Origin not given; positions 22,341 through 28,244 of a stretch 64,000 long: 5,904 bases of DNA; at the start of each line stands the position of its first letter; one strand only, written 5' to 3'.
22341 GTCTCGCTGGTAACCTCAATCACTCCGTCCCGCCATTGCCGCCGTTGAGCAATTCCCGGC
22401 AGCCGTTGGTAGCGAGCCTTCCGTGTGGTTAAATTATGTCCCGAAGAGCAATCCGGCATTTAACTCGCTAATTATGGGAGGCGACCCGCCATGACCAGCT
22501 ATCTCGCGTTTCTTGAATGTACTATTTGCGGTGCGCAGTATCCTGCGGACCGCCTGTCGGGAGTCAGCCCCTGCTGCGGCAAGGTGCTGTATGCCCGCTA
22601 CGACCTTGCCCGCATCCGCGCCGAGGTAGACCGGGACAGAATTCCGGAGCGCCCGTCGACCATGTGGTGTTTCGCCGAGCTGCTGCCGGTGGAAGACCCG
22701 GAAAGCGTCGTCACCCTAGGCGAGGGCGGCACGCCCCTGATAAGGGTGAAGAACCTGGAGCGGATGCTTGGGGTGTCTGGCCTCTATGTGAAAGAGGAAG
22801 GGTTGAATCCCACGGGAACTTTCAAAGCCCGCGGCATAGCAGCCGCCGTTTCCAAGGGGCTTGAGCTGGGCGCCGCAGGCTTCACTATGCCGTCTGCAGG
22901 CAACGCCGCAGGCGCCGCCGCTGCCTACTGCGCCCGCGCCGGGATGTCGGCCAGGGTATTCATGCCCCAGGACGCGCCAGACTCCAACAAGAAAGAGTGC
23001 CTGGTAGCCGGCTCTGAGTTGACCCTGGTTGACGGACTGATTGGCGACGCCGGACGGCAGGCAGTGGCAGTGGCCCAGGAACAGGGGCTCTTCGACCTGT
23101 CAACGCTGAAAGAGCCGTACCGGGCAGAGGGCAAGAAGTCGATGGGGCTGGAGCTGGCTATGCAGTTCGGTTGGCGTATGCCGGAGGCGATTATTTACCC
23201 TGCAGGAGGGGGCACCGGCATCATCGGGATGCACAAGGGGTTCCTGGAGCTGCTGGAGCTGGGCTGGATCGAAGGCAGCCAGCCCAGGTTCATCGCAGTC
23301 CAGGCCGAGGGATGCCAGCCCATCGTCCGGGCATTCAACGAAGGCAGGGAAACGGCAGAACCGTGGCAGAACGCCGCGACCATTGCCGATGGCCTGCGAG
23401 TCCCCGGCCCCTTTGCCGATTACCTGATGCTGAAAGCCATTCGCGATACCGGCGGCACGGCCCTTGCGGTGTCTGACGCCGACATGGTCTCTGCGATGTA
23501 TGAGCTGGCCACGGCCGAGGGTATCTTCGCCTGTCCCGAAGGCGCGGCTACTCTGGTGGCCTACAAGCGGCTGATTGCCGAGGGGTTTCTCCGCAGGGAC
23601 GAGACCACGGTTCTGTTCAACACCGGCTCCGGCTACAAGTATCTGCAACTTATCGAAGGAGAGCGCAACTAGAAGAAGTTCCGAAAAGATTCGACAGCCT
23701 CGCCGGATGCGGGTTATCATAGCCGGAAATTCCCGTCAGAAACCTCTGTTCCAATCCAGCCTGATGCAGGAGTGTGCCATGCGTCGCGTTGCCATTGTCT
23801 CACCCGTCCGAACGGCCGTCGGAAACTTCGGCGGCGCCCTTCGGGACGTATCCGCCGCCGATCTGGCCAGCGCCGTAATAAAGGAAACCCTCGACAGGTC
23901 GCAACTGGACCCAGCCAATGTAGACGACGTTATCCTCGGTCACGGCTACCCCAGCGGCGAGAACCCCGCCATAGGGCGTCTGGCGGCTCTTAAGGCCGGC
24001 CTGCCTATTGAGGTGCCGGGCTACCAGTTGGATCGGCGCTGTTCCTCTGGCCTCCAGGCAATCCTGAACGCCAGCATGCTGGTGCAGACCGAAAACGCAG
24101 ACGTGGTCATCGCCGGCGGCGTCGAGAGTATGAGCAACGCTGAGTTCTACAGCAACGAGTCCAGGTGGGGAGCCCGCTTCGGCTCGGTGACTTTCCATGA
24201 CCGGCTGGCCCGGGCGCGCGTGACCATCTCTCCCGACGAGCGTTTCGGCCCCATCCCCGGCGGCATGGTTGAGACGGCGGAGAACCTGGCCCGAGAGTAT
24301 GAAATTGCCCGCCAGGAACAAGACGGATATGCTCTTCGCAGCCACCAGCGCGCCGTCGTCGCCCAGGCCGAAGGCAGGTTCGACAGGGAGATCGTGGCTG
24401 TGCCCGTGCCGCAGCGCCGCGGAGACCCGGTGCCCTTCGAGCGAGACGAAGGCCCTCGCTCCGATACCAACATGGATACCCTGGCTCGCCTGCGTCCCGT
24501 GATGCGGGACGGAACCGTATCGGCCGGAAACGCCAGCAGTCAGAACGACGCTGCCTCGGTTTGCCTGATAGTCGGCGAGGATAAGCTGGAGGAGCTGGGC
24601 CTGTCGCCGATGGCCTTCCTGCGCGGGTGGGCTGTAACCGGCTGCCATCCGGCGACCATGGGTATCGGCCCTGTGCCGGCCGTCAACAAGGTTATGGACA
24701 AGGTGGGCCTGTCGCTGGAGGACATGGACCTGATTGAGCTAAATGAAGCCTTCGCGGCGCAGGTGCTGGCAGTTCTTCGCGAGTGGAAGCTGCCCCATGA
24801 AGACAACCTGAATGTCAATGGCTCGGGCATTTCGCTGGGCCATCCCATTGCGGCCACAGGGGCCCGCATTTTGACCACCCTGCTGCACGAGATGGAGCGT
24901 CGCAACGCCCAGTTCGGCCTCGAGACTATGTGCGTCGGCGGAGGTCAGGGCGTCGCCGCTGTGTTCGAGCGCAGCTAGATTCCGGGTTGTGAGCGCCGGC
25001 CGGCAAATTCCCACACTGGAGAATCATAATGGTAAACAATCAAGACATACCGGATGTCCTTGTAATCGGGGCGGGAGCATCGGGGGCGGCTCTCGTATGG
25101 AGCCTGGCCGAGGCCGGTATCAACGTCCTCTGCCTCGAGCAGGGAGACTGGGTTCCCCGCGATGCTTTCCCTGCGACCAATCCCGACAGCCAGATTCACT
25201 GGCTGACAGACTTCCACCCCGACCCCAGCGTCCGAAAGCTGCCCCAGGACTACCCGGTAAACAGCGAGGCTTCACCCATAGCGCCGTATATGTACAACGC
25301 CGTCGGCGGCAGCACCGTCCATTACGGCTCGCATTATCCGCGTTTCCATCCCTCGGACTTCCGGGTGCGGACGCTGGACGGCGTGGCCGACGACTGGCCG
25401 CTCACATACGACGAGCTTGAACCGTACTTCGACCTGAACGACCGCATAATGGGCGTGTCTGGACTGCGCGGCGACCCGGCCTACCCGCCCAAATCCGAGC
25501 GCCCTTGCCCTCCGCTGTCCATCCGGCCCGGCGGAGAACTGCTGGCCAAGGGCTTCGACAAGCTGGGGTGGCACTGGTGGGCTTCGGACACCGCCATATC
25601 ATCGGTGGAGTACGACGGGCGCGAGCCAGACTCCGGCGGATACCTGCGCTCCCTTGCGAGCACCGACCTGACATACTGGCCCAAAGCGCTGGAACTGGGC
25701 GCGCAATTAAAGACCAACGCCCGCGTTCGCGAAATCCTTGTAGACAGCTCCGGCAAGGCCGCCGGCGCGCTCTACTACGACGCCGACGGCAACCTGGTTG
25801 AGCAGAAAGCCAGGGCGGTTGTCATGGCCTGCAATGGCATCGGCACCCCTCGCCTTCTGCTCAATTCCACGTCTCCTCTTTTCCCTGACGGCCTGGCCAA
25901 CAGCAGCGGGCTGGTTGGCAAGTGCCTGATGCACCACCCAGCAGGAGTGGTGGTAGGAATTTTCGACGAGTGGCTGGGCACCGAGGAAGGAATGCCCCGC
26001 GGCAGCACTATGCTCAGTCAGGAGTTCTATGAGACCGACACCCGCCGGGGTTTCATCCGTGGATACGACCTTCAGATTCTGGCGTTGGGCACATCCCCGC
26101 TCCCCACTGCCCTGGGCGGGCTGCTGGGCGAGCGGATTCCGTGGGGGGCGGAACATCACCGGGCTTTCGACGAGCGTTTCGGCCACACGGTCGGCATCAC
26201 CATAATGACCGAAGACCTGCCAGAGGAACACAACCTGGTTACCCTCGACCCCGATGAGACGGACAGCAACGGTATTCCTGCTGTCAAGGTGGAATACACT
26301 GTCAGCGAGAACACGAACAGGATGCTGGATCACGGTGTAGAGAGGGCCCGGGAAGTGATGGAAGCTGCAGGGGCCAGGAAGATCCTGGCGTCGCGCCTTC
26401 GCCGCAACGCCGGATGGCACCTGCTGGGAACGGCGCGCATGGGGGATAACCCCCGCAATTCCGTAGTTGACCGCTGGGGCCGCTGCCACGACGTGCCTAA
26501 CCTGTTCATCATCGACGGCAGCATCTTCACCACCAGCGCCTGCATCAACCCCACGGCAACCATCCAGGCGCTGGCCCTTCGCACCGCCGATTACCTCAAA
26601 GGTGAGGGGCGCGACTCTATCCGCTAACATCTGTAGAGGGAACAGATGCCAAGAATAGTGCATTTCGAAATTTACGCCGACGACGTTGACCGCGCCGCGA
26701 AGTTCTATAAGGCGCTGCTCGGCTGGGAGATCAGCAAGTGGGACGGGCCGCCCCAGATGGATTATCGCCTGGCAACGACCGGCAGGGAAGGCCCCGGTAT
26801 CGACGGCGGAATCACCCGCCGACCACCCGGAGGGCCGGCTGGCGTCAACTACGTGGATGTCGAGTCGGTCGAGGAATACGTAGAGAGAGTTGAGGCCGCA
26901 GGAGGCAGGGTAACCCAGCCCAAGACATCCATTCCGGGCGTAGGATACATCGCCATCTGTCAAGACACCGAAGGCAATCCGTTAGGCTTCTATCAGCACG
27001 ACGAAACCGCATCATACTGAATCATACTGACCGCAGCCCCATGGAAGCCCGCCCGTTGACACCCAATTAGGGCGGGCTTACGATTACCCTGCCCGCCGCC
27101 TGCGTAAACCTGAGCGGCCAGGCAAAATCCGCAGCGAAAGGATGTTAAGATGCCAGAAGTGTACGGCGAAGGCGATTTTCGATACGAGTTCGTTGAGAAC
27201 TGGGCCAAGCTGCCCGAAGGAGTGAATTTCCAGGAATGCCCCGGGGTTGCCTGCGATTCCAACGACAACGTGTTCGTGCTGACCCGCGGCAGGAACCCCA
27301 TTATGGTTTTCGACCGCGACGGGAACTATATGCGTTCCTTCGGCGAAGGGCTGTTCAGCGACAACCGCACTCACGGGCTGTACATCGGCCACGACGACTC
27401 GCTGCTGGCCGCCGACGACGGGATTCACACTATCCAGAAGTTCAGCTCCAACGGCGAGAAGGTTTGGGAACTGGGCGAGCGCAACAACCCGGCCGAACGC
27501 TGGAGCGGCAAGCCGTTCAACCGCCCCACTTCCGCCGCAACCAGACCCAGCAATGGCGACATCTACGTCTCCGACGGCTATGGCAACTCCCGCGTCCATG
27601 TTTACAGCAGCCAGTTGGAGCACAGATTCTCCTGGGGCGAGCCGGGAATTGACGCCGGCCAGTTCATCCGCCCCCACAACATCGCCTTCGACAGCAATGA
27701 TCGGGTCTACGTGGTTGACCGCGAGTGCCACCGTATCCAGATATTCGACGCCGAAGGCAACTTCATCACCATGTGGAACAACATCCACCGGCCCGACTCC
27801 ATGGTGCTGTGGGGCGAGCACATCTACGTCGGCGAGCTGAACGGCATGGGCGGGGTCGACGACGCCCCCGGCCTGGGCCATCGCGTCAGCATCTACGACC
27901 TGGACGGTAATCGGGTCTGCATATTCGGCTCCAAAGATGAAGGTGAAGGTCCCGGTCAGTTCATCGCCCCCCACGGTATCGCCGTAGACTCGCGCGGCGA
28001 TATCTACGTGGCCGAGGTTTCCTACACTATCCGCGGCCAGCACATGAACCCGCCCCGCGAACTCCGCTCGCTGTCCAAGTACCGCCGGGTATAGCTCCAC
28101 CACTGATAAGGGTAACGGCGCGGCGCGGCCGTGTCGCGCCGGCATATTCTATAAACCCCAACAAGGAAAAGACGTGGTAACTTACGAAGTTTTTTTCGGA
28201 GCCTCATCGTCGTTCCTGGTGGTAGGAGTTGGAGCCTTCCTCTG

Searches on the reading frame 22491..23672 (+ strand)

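Call 22: search_protein_families(library=ncbifam, proteins=[window:22491-23672:+], max_evalue=0.001)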
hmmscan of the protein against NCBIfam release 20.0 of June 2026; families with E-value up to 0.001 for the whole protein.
window:22491-23672:+ (393 aa): 38 families (the best 25 are shown)
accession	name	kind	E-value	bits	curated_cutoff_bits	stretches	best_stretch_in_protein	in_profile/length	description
NF006050.0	PRK08197.1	equivalog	2.3e-164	547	303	1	2-389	3-389/406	threonine synthase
NF004170.0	PRK05638.1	equivalog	8.1e-60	202.6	421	1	8-384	2-358/442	threonine synthase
TIGR00260.1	thrC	equivalog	1.4e-46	159.3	167.1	1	59-381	2-335/340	threonine synthase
NF005035.0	PRK06450.1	equivalog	4.7e-42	144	301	1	72-383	50-336/338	threonine synthase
NF006205.0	PRK08329.1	equivalog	1.2e-41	142.9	358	1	8-384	2-346/347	threonine synthase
NF004996.0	PRK06381.1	equivalog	3.3e-41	141.3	266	1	79-379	14-316/319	threonine synthase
TIGR01127.1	ilvA_1Cterm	equivalog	5.8e-24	84.8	378.75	1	81-357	1-264/380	threonine ammonia-lyase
NF006094.0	PRK08246.1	subfamily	3.3e-22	79.3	331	1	81-358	24-282/310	serine/threonine dehydratase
TIGR03844.1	cysteate_syn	equivalog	2.3e-21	76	324.9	1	38-385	23-383/398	cysteate synthase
NF006390.0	PRK08639.1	equivalog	4.2e-21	75.4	421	1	81-359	26-295/418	threonine ammonia-lyase IlvA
NF045641.2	BHydaspDhtseBhcB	equivalog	9.5e-17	61.1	550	1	81-355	21-281/312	beta-hydroxyaspartate dehydratase BhcB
TIGR01124.1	ilvA_2Cterm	equivalog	1.8e-16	59.9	411.3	1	81-381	18-305/499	threonine ammonia-lyase, biosynthetic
TIGR02079.1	THD1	equivalog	1.9e-16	59.9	440.55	1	81-362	17-290/410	threonine ammonia-lyase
NF006389.0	PRK08638.1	equivalog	2e-16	59.9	453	1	81-355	28-287/333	bifunctional threonine ammonia-lyase/L-serine ammonia-lyase TdcB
NF005292.0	PRK06815.1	equivalog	7.1e-15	54.9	371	1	81-355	22-282/320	threonine/serine dehydratase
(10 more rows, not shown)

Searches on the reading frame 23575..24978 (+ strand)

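Call 22: search_protein_families(library=ncbifam, proteins=[window:23575-24978:+], max_evalue=0.001)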
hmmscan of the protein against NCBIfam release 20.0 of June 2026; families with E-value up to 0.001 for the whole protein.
window:23575-24978:+ (467 aa): 42 families (the best 25 are shown)
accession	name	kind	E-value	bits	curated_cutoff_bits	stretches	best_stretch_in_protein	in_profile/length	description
NF004853.0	PRK06205.1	subfamily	4.4e-194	645.1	551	1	69-466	1-402/404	acetyl-CoA C-acetyltransferase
TIGR01930.1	AcCoA-C-Actrans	subfamily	3.5e-134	447.5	240.55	1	74-465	1-385/385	acetyl-CoA C-acyltransferase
NF006552.0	PRK09051.1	subfamily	3.1e-124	415.2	565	1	69-466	3-394/395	beta-ketothiolase BktB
NF042999.1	bketothiol_BktB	equivalog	3.8e-118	395.1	725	1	70-466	3-393/394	beta-ketothiolase BktB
NF004206.0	PRK05656.1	subfamily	4.1e-118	394.8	688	1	69-466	1-392/392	acetyl-CoA C-acetyltransferase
NF006551.0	PRK09050.1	subfamily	2.8e-114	382.3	605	1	69-466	1-400/401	3-oxoadipyl-CoA thiolase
TIGR02430.1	pcaF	equivalog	2.4e-112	375.9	597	1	71-466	2-399/400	3-oxoadipyl-CoA thiolase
NF006086.0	PRK08235.1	equivalog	2.1e-104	349.7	526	1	69-463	1-389/393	acetyl-CoA C-acetyltransferase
NF005805.0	PRK07661.1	equivalog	2.3e-100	336.3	633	1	69-466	1-390/391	acetyl-CoA C-acetyltransferase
NF006510.0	PRK08947.1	equivalog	4e-100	335.5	519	1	69-466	1-386/387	acetyl-CoA C-acyltransferase FadA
NF006553.0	PRK09052.1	equivalog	4.6e-96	322.2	567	1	69-466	5-398/399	acetyl-CoA C-acyltransferase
NF005890.0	PRK07851.1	equivalog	5.6e-96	322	580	1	70-466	2-404/406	acetyl-CoA C-acetyltransferase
NF005494.0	PRK07108.1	equivalog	6.4e-96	321.6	615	1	69-465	1-390/392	acetyl-CoA C-acyltransferase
NF006001.0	PRK08131.1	equivalog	2.1e-94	316.7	622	1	74-466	6-399/401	3-oxoadipyl-CoA thiolase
NF005865.0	PRK07801.1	equivalog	5e-94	315.6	591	1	70-466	2-381/382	acetyl-CoA C-acetyltransferase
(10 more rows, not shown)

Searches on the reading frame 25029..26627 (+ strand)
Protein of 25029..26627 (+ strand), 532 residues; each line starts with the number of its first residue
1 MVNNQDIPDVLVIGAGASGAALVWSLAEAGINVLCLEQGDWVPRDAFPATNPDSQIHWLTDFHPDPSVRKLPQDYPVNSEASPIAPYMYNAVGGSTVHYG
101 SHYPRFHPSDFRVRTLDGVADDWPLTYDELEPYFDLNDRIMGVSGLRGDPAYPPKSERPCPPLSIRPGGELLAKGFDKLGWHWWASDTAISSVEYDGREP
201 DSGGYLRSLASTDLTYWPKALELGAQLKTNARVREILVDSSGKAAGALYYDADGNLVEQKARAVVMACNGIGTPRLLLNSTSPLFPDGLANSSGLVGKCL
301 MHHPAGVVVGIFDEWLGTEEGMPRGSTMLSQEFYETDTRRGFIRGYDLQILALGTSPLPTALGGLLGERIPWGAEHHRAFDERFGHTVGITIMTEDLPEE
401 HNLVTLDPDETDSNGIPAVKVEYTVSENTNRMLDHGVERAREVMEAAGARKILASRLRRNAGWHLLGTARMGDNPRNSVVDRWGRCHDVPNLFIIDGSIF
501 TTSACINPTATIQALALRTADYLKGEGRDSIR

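Call 4: search_protein_families(library=pfam, proteins=[window:25029-26627:+], max_evalue=0.1)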
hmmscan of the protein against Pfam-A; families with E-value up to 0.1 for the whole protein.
window:25029-26627:+ (532 aa): 10 families
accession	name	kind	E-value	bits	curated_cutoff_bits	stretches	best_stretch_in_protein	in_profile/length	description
PF05199.19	GMC_oxred_C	-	6.2e-26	92.1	24.6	1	398-516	1-139/139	GMC oxidoreductase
PF01266.30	DAO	-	6.2e-10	39.6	27.9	1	9-42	1-34/353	FAD dependent oxidoreductase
PF00732.25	GMC_oxred_N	-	4e-09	37.1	23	1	172-304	90-217/218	GMC oxidoreductase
PF00890.30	FAD_binding_2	-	1.6e-06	28.1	20.4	1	9-40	1-32/414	FAD binding domain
PF13450.12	NAD_binding_8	-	3.9e-05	24.3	21.9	1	12-42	1-31/68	NAD(P)-binding Rossmann-like domain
PF01494.25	FAD_binding_3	-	0.0025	17.6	22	1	9-40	3-34/349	FAD binding domain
PF05834.18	Lycopene_cycl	-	0.016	14.8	23.4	1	9-44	1-38/380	Lycopene cyclase protein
PF03486.20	HI0933_like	-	0.042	13.7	50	0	9-40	2-33/244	HI0933-like protein Rossmann domain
PF07992.20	Pyr_redox_2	-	0.059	13.2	26.1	0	9-41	2-35/291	Pyridine nucleotide-disulphide oxidoreductase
PF02558.23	ApbA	-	0.089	12.8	22.2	0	10-38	1-29/150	Ketopantoate reductase PanE/ApbA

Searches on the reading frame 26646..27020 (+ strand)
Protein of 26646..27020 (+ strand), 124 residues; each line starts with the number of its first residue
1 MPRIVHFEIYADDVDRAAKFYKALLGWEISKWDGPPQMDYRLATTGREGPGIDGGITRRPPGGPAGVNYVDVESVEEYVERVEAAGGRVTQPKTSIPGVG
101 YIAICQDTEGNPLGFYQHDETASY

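Call 4: search_protein_families(library=pfam, proteins=[window:26646-27020:+], max_evalue=0.1)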
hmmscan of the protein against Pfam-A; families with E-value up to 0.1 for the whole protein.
window:26646-27020:+ (124 aa): 4 families
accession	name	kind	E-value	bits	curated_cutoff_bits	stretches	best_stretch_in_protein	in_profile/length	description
PF00903.31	Glyoxalase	-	1.9e-12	48.1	20.6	1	3-113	1-119/121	Glyoxalase/Bleomycin resistance protein/Dioxygenase superfamily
PF22677.2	Ble-like_N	-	3.3e-11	43.2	24.5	1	3-40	1-35/41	Bleomycin resistance protein-like N-terminal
PF18029.7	Glyoxalase_6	-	7e-08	33.5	23.6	1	11-112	6-102/106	Glyoxalase-like domain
PF13669.12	Glyoxalase_4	-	0.013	16.3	27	1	6-91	2-95/109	Glyoxalase/Bleomycin resistance protein/Dioxygenase superfamily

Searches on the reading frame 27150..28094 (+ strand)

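Call 4: search_protein_families(library=pfam, proteins=[window:27150-28094:+], max_evalue=0.1)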
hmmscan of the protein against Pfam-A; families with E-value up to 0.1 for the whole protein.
window:27150-28094:+ (314 aa): 7 families
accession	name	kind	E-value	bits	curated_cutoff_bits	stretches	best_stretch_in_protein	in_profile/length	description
PF01436.27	NHL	-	6.9e-20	70.5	20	3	174-199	3-28/28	NHL repeat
PF17170.10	DUF5128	-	1.4e-08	34.7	22.9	1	135-207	53-126/321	6-bladed beta-propeller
PF06739.17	SBBP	-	1.7e-08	34.7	20.5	1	274-288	15-29/38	Beta-propeller repeat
PF08450.18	SGL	-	0.0002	21.5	26.3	0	29-62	185-218/246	SMP-30/Gluconolactonase/LRE-like region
PF15869.11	TolB_like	-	0.00091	19.1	29.2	0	138-201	31-94/296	TolB-like 6-blade propeller-like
PF25021.1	TEN_NHL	-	0.0039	16.7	27.1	0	270-291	140-161/357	Teneurin NHL domain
PF13964.12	Kelch_6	-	0.04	14.4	25.3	0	213-228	2-17/50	Kelch motif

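Call 22: search_protein_families(library=ncbifam, proteins=[window:27150-28094:+], max_evalue=0.001)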
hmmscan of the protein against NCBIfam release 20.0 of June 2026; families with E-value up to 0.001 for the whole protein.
window:27150-28094:+ (314 aa): 2 families
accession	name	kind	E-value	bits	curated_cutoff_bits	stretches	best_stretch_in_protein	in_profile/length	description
NF035926.1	scyF_NHL_VPEP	equivalog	3.3e-34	118.7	350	3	76-211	156-285/376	scytonemin biosynthesis PEP-CTERM protein ScyF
NF047780.1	LIC12708_fam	subfamily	0.00064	18.7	150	0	172-204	119-151/391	LIC_12708 family protein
